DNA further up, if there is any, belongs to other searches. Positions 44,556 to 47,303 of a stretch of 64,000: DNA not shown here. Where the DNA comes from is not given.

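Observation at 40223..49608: Eight-gene translationally coupled operon linking a cytoplasmic activase/DUF2229/FAD-oxidoreductase module to three envelope lipoproteins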

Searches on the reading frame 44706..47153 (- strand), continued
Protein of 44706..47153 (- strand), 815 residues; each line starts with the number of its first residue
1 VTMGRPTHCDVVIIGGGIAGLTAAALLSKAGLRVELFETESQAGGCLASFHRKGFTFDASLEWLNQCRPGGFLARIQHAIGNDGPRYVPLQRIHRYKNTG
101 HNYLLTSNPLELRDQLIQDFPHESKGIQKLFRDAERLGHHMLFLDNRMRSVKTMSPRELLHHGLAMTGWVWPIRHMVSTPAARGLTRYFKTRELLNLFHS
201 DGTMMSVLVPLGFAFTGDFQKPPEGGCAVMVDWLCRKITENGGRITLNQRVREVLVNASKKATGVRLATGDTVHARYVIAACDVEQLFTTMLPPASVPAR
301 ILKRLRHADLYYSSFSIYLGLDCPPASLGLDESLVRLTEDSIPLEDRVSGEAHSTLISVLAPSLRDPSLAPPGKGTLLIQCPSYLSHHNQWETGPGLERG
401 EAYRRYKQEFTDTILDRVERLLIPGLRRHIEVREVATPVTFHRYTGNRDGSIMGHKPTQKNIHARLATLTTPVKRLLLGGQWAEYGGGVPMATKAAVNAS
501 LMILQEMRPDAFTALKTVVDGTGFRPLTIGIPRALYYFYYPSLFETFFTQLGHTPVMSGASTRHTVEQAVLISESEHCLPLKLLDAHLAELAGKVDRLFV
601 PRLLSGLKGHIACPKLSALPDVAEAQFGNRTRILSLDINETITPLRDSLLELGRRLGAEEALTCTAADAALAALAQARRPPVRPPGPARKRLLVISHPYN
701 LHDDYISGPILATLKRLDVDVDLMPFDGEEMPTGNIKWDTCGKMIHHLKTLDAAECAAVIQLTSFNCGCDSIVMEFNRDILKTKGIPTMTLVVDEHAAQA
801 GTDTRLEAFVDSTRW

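Call 101: find_related_loci(query=A1, collection=metagenome_contigs, flank=10000)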
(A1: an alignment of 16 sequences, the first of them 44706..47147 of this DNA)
Query A1 (813 aa) in metagenome_contigs; peptide patterns used: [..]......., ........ (x = any residue, [..] = any of these).
600 stretches matched a pattern (row limit reached: there are more); 502 encode a relative of the query (tblastn E <= 1e-3); the best 80 are kept; 80 distinct loci.
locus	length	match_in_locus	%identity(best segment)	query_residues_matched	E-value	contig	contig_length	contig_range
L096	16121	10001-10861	52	526-812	1e-86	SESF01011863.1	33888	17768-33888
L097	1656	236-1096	51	526-812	2e-91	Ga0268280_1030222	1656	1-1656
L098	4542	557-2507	48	512-813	4e-85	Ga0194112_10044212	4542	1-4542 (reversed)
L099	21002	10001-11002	40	483-813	3e-83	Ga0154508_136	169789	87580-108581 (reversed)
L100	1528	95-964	49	525-813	2e-89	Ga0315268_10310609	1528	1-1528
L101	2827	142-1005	50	527-813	1e-83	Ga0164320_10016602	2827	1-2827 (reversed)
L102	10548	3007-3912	43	514-813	2e-73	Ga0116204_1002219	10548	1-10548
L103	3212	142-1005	43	525-810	4e-68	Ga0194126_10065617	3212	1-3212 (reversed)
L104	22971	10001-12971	30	8-812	3e-54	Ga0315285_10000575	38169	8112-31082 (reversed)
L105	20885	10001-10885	34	519-810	2e-48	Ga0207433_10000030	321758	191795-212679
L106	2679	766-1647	37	526-813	6e-48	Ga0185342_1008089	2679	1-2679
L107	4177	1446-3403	32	525-812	2e-45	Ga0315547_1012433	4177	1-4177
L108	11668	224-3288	34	521-812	3e-45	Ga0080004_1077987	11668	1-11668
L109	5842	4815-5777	32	523-810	6e-45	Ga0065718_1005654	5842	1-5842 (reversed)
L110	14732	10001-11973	33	526-809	2e-44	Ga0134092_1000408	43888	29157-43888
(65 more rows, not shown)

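Call 104: search_protein_families(library=pfam, proteins=[L104:5936-7360:+, L104:7411-8673:+, L104:8673-9926:+, L104:9950-11470:+, L104:11997-13001:+, L104:12910-14130:+, L104:14331-15299:+, L104:15274-16032:+, L104:16832-17707:+, L104:17883-18689:+], max_evalue=0.001)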
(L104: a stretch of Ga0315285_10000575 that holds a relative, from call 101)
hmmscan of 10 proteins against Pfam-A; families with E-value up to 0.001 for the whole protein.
L104:5936-7360:+ (474 aa): 2 families
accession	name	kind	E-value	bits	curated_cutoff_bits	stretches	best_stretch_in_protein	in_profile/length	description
PF04055.27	Radical_SAM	-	2.4e-16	60.8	29.5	1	209-356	2-154/166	Radical SAM superfamily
PF02310.24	B12-binding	-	1.3e-10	41.6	32.1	1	88-160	37-115/121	B12 binding domain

L104:7411-8673:+ (420 aa): 3 families
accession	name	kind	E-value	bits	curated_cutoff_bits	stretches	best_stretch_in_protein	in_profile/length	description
PF00109.32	ketoacyl-synt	-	4.1e-47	161.3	20.8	1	10-246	2-252/252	Beta-ketoacyl synthase, N-terminal domain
PF02801.28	Ketoacyl-synt_C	-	6.6e-40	136.3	20.8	1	254-369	1-119/119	Beta-ketoacyl synthase, C-terminal domain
PF00108.29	Thiolase_N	-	9e-07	29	26.4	1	154-204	67-119/260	Thiolase, N-terminal domain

L104:8673-9926:+ (417 aa): 2 families
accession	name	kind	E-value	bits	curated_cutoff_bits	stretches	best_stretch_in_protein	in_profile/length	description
PF00109.32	ketoacyl-synt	-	3.8e-37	128.7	20.8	1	9-251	2-252/252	Beta-ketoacyl synthase, N-terminal domain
PF02801.28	Ketoacyl-synt_C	-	1.9e-18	67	20.8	1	259-372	1-118/119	Beta-ketoacyl synthase, C-terminal domain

L104:9950-11470:+ (506 aa): 13 families
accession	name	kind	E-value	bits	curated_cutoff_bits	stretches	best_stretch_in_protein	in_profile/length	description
PF01593.30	Amino_oxidase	-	1.1e-30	107.7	19.8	1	26-502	1-443/443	Flavin containing amine oxidoreductase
PF13450.12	NAD_binding_8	-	7.8e-17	61.8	21.9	1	21-86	1-66/68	NAD(P)-binding Rossmann-like domain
PF01266.30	DAO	-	3.9e-14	53.4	27.9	1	18-60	1-42/353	FAD dependent oxidoreductase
PF00890.30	FAD_binding_2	-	8e-10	38.9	20.4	1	18-58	1-39/414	FAD binding domain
PF12831.13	FAD_oxidored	-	1.9e-08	34.5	27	1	18-57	1-40/416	FAD dependent oxidoreductase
PF01946.23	Thi4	-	3.7e-07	30.1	26.2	1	17-53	18-55/235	Thi4 family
PF07992.20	Pyr_redox_2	-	4.7e-07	29.9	26.1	1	17-53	1-38/291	Pyridine nucleotide-disulphide oxidoreductase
PF03486.20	HI0933_like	-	4.4e-06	26.7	50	1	18-52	2-36/244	HI0933-like protein Rossmann domain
PF01494.25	FAD_binding_3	-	5.9e-06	26.2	22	1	17-50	2-35/349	FAD binding domain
PF01134.28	GIDA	-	6.5e-06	25.9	22.1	1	18-48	1-31/391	Glucose inhibited division protein A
PF00070.33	Pyr_redox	-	0.00024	22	22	0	19-51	2-34/82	Pyridine nucleotide-disulphide oxidoreductase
PF21799.2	MurD-like_N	-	0.0005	20.7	27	0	18-53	2-37/88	Mur ligase MurD-like, N-terminal domain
PF05834.18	Lycopene_cycl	-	0.00059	19.4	23.4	0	18-48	1-33/380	Lycopene cyclase protein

L104:11997-13001:+ (334 aa): 2 families
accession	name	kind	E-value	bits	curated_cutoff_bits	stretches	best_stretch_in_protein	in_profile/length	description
PF09989.15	DUF2229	-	1.1e-46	159.7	29.4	1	4-229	1-218/218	CoA enzyme activase uncharacterised domain (DUF2229)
PF06050.19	HGD-D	-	6e-06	26.5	28.4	1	185-323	191-341/342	2-hydroxyglutaryl-CoA dehydratase, D-component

L104:12910-14130:+ (406 aa): 1 family
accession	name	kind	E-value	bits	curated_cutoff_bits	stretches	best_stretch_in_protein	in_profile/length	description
PF09989.15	DUF2229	-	0.00011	22.4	29.4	0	62-116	18-73/218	CoA enzyme activase uncharacterised domain (DUF2229)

L104:14331-15299:+ (322 aa): 1 family
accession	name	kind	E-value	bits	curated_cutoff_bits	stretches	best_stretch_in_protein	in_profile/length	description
PF00698.26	Acyl_transf_1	-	2e-26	93.7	32.7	1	13-288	2-272/319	Acyl transferase domain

L104:15274-16032:+ (252 aa): 4 families
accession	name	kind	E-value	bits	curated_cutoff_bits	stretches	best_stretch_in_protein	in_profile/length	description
PF13561.12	adh_short_C2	-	1.3e-66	225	27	1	20-250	6-235/236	Enoyl-(Acyl carrier protein) reductase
PF00106.31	adh_short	-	5.5e-62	209.2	26.6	1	11-204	1-193/195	short chain dehydrogenase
PF08659.16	KR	-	1.1e-20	74.7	22.6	1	14-191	4-176/180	KR domain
PF01370.27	Epimerase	-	8.9e-06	25.7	20.9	1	13-81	1-62/240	NAD dependent epimerase/dehydratase family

L104:16832-17707:+ (291 aa): 2 families
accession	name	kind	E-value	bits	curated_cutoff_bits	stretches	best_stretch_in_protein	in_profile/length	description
PF08340.16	YicC-like_C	-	6.4e-40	136.5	27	1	172-291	1-120/120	Endoribonuclease YicC-like, C-terminal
PF03755.18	YicC-like_N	-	1.8e-36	126.3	25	1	2-155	1-155/156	Endoribonuclease YicC-like, N-terminal region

L104:17883-18689:+ (268 aa): 1 family
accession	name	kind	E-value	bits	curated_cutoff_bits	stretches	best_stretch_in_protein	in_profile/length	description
PF00625.27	Guanylate_kin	-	1.2e-44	152.7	25.2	1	67-244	4-181/182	Guanylate kinase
